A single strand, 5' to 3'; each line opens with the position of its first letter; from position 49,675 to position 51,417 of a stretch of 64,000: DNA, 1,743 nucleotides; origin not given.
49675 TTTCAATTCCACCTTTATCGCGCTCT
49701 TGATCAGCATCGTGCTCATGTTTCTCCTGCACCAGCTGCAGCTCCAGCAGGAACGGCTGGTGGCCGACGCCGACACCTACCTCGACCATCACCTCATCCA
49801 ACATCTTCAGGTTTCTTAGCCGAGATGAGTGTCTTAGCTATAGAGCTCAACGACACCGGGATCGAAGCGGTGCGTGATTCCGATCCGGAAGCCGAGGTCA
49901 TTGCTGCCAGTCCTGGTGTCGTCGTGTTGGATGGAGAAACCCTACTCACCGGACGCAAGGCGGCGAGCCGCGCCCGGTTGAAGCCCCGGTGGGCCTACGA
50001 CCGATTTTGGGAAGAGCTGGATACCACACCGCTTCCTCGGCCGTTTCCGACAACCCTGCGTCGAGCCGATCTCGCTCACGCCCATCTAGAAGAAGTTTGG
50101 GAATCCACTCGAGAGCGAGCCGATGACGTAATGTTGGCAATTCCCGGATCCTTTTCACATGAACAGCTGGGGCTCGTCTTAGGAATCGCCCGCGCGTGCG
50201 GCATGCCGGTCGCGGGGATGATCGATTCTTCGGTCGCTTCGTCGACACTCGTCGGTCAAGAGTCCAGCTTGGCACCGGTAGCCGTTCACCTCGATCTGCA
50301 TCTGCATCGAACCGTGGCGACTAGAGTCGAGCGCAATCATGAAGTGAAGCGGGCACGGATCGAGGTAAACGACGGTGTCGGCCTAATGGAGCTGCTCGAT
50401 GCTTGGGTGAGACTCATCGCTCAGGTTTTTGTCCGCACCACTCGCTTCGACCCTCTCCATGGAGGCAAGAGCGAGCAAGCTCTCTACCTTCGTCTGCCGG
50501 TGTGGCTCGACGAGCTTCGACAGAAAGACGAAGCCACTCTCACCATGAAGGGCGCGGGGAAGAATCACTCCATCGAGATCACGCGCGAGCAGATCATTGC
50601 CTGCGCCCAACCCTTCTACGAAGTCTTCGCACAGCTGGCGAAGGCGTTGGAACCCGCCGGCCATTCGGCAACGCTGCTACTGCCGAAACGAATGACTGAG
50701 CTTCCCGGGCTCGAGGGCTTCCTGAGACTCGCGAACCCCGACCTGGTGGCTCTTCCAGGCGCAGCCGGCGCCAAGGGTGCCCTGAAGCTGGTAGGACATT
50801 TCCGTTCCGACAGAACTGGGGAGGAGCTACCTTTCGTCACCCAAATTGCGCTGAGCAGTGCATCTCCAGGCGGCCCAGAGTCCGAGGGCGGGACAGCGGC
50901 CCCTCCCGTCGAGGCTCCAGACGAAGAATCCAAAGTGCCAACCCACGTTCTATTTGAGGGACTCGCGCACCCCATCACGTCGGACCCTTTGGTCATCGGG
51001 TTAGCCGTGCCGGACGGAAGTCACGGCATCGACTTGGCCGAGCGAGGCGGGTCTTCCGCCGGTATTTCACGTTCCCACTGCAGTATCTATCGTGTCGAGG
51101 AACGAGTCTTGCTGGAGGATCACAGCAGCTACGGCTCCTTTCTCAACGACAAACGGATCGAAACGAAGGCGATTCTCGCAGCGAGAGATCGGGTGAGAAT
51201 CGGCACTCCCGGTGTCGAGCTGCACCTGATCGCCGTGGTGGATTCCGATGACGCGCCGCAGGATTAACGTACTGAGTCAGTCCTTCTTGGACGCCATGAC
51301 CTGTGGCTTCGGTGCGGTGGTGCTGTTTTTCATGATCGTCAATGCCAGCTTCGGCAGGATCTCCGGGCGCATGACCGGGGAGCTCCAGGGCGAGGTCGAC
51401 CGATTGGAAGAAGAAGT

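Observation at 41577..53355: Intact nine-gene operon for an uncharacterised, probably proton-channel-energised and phospho-regulated trans-envelope system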

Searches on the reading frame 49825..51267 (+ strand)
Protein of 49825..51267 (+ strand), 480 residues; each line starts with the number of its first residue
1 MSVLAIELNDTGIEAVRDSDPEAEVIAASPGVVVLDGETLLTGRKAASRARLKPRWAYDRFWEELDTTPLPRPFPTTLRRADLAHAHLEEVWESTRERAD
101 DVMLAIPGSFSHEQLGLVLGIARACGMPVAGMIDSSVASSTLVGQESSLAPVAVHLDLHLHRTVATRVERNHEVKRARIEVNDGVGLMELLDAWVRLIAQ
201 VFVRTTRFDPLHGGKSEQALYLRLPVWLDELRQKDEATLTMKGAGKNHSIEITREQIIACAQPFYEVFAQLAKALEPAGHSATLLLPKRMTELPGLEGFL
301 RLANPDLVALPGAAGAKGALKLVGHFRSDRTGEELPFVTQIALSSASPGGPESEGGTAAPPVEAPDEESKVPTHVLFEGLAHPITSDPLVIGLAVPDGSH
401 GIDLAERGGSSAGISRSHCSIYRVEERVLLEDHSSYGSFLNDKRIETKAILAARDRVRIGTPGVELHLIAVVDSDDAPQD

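Call 4: search_protein_families(library=pfam, proteins=[window:49825-51267:+], max_evalue=0.01)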
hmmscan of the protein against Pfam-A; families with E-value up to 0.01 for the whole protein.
window:49825-51267:+ (480 aa): 2 families
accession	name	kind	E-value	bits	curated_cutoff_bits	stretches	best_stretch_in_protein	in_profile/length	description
PF00498.31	FHA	-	4.5e-10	40.3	20.7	1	411-460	15-67/67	FHA domain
PF16697.10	Yop-YscD_cpl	-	0.00016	22.3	33.2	1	413-461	35-85/94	Inner membrane component of T3SS, cytoplasmic domain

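Call 5: search_protein_families(library=padloc, proteins=[window:49825-51267:+], max_evalue=0.01)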
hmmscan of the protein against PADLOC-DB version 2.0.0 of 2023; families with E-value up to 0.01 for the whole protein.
window:49825-51267:+ (480 aa): 0 families

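Call 6: search_protein_families(library=ncbifam, proteins=[window:49825-51267:+], max_evalue=0.01)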
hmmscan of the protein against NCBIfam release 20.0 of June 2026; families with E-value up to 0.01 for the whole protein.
window:49825-51267:+ (480 aa): 2 families
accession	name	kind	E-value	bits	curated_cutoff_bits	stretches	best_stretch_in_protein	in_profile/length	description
NF049868.1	FhaB_Rv0019c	equivalog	0.00085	19.4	125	1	415-466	106-158/158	FHA domain-containing protein FhaB/FipA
TIGR03354.1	VI_FHA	hypoth_equivalog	0.0017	18.3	120.25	1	414-468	45-103/420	type VI secretion system-associated FHA domain protein TagH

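Call 7: search_solved_structures(query=window:49825-51267:+, max_evalue=1)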
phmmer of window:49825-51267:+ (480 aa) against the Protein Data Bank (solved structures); distinct sequences matched with E-value up to 1: 0.

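Call 8: find_homologous_proteins(query=window:49825-51267:+)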
Query window:49825-51267:+ (480 aa): 496 proteins with E <= 0.001 among 8000 candidates; the best 120 are listed.
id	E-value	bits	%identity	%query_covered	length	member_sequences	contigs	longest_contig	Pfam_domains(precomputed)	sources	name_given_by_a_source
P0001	0.0e+0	1061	100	100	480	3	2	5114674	PF00498.32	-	-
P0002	9.1e-244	828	79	100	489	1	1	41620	PF00498.32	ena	-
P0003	5.0e-243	825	79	100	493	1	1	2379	PF00498.32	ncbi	ncbi:MAG: FHA domain-containing protein [Vicinamibacteria bacterium]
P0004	5.1e-240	816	78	100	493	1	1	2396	PF00498.32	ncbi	-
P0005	2.0e-236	804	78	100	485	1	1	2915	PF00498.32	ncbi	-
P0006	1.2e-235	801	77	100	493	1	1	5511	PF00498.32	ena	-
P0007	6.3e-233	792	77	100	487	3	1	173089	PF00498.32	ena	-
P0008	1.4e-230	784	76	100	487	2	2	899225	PF00498.32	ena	-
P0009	9.2e-229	778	75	100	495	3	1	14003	PF00498.32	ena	-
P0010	5.6e-226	769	73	100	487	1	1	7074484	PF00498.32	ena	-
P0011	9.7e-171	587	57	100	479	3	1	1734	PF00498.32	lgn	-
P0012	9.1e-166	571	55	100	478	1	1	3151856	PF00498.32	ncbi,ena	-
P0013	1.5e-165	570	55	100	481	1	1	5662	PF00498.32,PF16697.11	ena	-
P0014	3.5e-165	569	57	99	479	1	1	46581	PF00498.32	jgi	jgi:hypothetical protein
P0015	1.7e-164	567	55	100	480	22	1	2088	PF00498.32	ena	-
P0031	3.4e-127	444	47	98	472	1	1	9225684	PF00498.32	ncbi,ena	-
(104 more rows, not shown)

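Call 9: find_encoding_contigs(protein=P0012, flank=10000, max_places=2)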
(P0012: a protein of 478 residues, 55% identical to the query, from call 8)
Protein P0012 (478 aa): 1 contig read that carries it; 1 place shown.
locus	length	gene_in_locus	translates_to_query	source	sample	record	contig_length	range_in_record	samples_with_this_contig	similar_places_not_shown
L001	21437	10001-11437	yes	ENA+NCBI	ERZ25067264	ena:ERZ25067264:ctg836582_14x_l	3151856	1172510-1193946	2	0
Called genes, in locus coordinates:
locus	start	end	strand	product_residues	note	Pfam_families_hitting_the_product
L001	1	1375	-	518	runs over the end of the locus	-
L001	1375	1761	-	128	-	-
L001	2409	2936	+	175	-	-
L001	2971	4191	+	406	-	-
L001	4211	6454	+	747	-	PF00069:Pkinase, PF07714:PK_Tyr_Ser-Thr, PF07719:TPR_2 (faint), PF00515:TPR_1 (faint)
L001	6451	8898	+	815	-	PF13620:CarboxypepD_reg (faint), PF08308:PEGA, PF03781:FGE-sulfatase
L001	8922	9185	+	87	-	-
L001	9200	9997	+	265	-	PF01618:MotA_ExbB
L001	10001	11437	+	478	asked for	PF00498:FHA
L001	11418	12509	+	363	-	PF13519:VWA_2 (weak), PF13768:VWA_3 (faint)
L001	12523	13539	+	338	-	-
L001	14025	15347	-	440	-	-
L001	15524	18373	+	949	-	PF00675:Peptidase_M16, PF05193:Peptidase_M16_C, PF00675:Peptidase_M16, PF05193:Peptidase_M16_C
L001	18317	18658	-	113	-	-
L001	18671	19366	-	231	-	-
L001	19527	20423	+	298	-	PF00158:Sigma54_activat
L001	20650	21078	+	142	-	-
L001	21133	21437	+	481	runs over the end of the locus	PF01553:Acyltransferase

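Call 10: find_encoding_contigs(protein=P0031, flank=10000, max_places=2)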
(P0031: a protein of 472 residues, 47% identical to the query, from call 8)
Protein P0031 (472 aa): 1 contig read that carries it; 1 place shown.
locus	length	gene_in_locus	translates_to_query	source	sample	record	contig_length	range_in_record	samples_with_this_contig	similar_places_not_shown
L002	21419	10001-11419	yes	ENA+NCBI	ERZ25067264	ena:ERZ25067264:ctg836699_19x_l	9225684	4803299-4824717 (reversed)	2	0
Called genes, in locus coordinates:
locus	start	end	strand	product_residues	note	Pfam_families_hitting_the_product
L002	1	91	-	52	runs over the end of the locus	PF01554:MatE (weak)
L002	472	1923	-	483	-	PF13396:PLDc_N (weak), PF13091:PLDc_2, PF00614:PLDc (weak), PF13091:PLDc_2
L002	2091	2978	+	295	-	-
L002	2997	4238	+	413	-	-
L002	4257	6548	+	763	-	PF00069:Pkinase, PF07714:PK_Tyr_Ser-Thr, PF07719:TPR_2 (faint)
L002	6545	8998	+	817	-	PF13620:CarboxypepD_reg (faint), PF08308:PEGA, PF03781:FGE-sulfatase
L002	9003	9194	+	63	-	-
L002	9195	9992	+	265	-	PF01618:MotA_ExbB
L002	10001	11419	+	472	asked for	PF00498:FHA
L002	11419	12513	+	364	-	PF13768:VWA_3 (faint)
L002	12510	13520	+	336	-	-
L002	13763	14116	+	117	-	PF01244:Peptidase_M19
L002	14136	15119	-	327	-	PF13620:CarboxypepD_reg (weak)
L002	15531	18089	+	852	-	PF00069:Pkinase, PF03109:ABC1 (weak), PF07714:PK_Tyr_Ser-Thr, PF01636:APH (weak), PF26549:Tricorn_N, PF26550:Tricorn_2nd (weak), PF26549:Tricorn_N, PF07676:PD40, +1 more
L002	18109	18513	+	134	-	-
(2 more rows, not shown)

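Call 12: find_related_loci(query=A1, collection=genome_contigs, flank=10000)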
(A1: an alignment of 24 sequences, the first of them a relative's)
Query A1 (480 aa) in genome_contigs; peptide patterns used: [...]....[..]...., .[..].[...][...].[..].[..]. (x = any residue, [..] = any of these).
410 stretches matched a pattern; 248 encode a relative of the query (tblastn E <= 1e-3); the best 80 are kept; 80 distinct loci.
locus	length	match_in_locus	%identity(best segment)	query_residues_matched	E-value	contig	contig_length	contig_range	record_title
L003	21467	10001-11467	77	1-480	0e+0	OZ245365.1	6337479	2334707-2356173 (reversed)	MAG: Candidatus Marinacidobacterales bacterium isolate 428a867e-cc31-4725-90fc-edcd7ced3517 genome assembly, chromosome:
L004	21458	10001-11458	76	1-479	0e+0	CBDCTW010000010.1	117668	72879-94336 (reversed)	MAG: Candidatus Marinacidobacterales bacterium isolate 93f947af-649f-438b-bd9c-305c393987f8 genome assembly, contig: con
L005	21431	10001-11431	55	1-479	2e-172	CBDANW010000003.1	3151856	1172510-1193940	MAG: Candidatus Marinacidobacterales bacterium isolate 58ad810b-317c-4b5b-8bc8-0cee20f92245 genome assembly, contig: con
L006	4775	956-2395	56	1-480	4e-165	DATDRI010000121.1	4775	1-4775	MAG TPA_asm: Vicinamibacteria bacterium isolate SMAG_U7973 k141_1993358, whole genome shotgun sequence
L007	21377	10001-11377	48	1-471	7e-134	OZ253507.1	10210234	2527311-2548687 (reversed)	MAG: Candidatus Marinacidobacterales bacterium isolate be89a19c-e000-4bee-9fbc-49585ca06e7f genome assembly, chromosome:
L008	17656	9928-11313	47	1-471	2e-132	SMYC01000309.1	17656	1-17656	MAG: Acidobacteria bacterium isolate N075bin57 k141_1926687, whole genome shotgun sequence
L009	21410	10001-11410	47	1-471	3e-131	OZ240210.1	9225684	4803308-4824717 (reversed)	MAG: Candidatus Marinacidobacterales bacterium isolate 0d31ad60-220b-4e30-b965-f5e03541a285 genome assembly, chromosome:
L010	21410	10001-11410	46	1-471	4e-128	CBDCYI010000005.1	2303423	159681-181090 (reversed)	MAG: Candidatus Marinacidobacterales bacterium isolate b59a947e-d931-455a-aa23-38fe8c6b6c4e genome assembly, contig: con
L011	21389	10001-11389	47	1-471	3e-127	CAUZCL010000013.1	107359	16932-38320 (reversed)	MAG: Acidobacteria bacterium bin61 isolate CB27_AW.28 genome assembly, contig: Ga0310120_10000026, whole genome shotgun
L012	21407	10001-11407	47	1-473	2e-127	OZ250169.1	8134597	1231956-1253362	MAG: Candidatus Marinacidobacterales bacterium isolate 549cdbe4-9bbc-4d2b-bb60-052536d6f51f genome assembly, chromosome:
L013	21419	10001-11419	44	1-473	1e-125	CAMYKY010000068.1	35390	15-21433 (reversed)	MAG: uncultured Acidobacteria bacterium isolate FCS_M_Acidobacteriota_01 genome assembly, contig: scaffold_2109, whole g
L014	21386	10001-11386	45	1-471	1e-123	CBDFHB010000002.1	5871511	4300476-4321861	MAG: Candidatus Marinacidobacterales bacterium isolate 4f9178b5-c147-4fb2-a822-cd01c555588a genome assembly, contig: con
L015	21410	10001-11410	45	1-479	2e-123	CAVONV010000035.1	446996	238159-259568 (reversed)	MAG: uncultured Acidobacteriota bacterium isolate MFD09964.bin.1.111 genome assembly, contig: contig_971, whole genome s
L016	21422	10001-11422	45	2-477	3e-119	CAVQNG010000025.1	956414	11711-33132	MAG: uncultured Acidobacteriota bacterium isolate MFD03804.bin.1.44 genome assembly, contig: contig_68270, whole genome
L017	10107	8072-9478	44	1-471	2e-117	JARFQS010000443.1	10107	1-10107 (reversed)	MAG: Thermoanaerobaculia bacterium isolate MAG_Ve_Sed_30 k141_980750, whole genome shotgun sequence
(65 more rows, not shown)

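Call 24: predict_structure(alignment_id=A1)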
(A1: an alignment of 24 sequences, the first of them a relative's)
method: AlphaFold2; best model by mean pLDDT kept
length: 480 residues; sequences in the alignment: 24
mean_pLDDT: 85.7   pTM: 0.69
mean pLDDT of the five models: 85.7, 85.3, 84.8, 83.9, 83.4
residues with pLDDT >= 90: 296; 70-90: 128; 50-70: 23; < 50: 33
segments of 3 or more residues with pLDDT < 50: 345-368, 474-480
pLDDT, mean of each block of 10 residues (from residue 1): 92 92 86 90 92 84 90 87 94 85 93 90 93 95 69 94 95 90 94 98 97 94 95 95 94 98 97 90 93 95 93 94 70 71 50 29 38 89 92 86 76 85 92 89 86 90 85 48
secondary structure, 60 per line:
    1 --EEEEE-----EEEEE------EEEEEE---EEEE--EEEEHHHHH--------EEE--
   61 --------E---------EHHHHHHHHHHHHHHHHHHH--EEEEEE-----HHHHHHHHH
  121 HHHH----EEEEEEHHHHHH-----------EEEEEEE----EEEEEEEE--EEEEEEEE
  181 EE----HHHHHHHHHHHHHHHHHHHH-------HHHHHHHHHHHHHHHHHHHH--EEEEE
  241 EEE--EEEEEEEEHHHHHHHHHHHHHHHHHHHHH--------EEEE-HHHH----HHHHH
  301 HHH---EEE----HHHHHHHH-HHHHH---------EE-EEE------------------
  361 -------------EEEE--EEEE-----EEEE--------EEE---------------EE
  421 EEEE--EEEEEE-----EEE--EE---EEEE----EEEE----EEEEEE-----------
elements in order: E3-7 E13-17 E24-29 E33-36 E39-42 H43-47 E56-58 H80-98 E101-106 H112-124 E129-134 H135-140 E152-158 E163-170 E173-182 H187-206 H214-233 E236-243 E246-253 H254-274 E283-286 H288-291 H296-303 E307-309 H314-321 H323-327 E340-342 E374-377 E380-383 E389-392 E401-403 E419-424 E427-432 E438-440 E448-451 E456-459 E464-469

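Call 26: fold_search(model_id=the predicted structure, library=pdb)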
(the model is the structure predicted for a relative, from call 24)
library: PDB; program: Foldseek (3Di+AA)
matches with E <= 10: 1092; with E <= 0.001: 398
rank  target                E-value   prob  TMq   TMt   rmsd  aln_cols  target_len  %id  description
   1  6sr6_C                5.3e-17  1.00  0.58  0.53  16.1       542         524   14  Crystal structure of the RAC core with a pseudo substrate bound to Ssz1 SBD (released 2020-03-25)
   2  7x3k_B                1.6e-16  1.00  0.58  0.56  14.7       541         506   14  Cryo-EM structure of RAC in the State C2 RNC-RAC complex (released 2022-06-29)
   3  6sr6_A                1.6e-16  1.00  0.57  0.53  16.8       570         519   12  Crystal structure of the RAC core with a pseudo substrate bound to Ssz1 SBD (released 2020-03-25)
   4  5mb9_A                2.7e-16  1.00  0.58  0.55  14.4       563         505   14  Crystal structure of the eukaryotic ribosome associated complex (RAC), a unique Hsp70/Hsp40 pair (released 2016-12-28)
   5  5mb9_B                6.7e-16  1.00  0.58  0.57  14.7       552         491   14  Crystal structure of the eukaryotic ribosome associated complex (RAC), a unique Hsp70/Hsp40 pair (released 2016-12-28)
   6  5tky_B                1.1e-15  1.00  0.58  0.49  10.3       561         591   12  Crystal structure of the co-translational Hsp70 chaperone Ssb in the ATP-bound, open conformation (released 2016-11-16)
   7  6p2u                  1.5e-15  1.00  0.57  0.71   4.7       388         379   16  Structure of Mortalin-NBD with N6-propargyladenosine-5'-diphosphate (released 2019-06-19)
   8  4gni_B                1.7e-15  1.00  0.57  0.70   4.2       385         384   15  Structure of the Ssz1 ATPase bound to ATP and Magnesium (released 2012-12-05)
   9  2v7y                  1.8e-15  1.00  0.57  0.55  26.2       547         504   11  Crystal structure of the molecular chaperone DnaK from Geobacillus kaustophilus HTA426 in post-ATP hydrolysis state (released 2008-04-08)
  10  9a5j_A                2.0e-15  1.00  0.58  0.47  10.6       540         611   11  Integrative model of DNAK-GUDB by crosslinking MS and deep learning (released 2024-09-18)
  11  9a2i_MODEL_1_A        2.3e-15  1.00  0.55  0.42  12.5       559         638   13  Model of E. coli DnaK by in-cell photo-crosslinking MS and deep learning (released 2023-02-24)
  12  3c7n_A                2.4e-15  1.00  0.54  0.41   5.7       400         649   15  Structure of the Hsp110:Hsc70 Nucleotide Exchange Complex (released 2008-05-27)
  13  3kvg_A                2.6e-15  1.00  0.57  0.70   4.6       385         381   13  Crystal structure of the N-terminal domain of Hsp70 (cgd2_20) from Cryptosporidium parvum in complex with AMPPNP (released 2010-01-19)
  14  4gni_A                3.1e-15  1.00  0.57  0.70   4.0       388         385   15  Structure of the Ssz1 ATPase bound to ATP and Magnesium (released 2012-12-05)
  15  6zmd_A                3.1e-15  1.00  0.55  0.51   7.9       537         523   11  Crystal structure of HYPE covalently tethered to BiP bound to AMP-PNP (released 2021-04-14)
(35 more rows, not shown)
